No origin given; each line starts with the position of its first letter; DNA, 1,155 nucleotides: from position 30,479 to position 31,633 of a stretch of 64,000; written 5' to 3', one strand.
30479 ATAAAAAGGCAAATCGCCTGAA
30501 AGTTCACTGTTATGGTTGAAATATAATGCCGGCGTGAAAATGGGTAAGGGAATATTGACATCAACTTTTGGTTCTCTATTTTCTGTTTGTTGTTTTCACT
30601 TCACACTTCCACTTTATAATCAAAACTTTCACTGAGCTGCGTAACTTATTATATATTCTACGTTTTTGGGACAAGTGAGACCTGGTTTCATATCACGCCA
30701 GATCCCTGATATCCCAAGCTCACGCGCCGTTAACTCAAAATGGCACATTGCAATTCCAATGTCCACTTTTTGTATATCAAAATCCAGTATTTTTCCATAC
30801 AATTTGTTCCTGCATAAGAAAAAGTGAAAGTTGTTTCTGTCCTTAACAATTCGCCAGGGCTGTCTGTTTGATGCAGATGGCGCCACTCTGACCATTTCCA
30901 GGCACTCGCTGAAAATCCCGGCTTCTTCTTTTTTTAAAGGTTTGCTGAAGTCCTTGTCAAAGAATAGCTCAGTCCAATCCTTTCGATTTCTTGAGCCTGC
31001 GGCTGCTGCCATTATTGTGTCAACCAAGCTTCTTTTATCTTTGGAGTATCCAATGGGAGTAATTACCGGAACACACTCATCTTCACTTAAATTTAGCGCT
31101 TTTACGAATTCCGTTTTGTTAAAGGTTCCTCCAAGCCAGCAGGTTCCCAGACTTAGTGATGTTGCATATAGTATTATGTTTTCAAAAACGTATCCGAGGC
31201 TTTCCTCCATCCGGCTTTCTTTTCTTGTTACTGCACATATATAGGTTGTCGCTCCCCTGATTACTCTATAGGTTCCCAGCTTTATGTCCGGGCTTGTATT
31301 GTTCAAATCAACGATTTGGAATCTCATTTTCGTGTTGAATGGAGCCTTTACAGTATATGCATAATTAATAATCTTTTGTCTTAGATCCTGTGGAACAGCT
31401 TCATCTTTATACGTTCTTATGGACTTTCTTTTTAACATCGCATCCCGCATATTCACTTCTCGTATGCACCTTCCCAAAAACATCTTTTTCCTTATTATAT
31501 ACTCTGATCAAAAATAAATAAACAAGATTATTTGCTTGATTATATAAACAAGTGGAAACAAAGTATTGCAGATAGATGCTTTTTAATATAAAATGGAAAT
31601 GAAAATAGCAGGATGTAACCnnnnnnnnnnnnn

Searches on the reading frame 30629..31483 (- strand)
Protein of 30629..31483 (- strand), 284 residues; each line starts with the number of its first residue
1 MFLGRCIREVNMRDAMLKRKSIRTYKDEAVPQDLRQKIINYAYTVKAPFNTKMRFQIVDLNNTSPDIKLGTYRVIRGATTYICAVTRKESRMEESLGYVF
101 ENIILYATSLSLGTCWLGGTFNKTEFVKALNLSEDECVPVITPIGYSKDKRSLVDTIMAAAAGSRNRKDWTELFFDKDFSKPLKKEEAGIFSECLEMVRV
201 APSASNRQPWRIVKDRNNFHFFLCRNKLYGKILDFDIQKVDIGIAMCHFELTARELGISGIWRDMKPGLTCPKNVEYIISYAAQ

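Call 14: search_protein_families(library=pfam, proteins=[window:30629-31483:-], max_evalue=0.001)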
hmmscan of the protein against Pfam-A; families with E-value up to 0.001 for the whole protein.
window:30629-31483:- (284 aa): 2 families
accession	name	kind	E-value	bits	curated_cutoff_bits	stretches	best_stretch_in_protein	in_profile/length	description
PF14512.11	TM1586_NiRdase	-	4.9e-43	147.7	27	1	11-253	1-215/215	Putative TM nitroreductase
PF00881.29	Nitroreductase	-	5.1e-22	79.3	23.5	1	68-146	80-167/167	Nitroreductase family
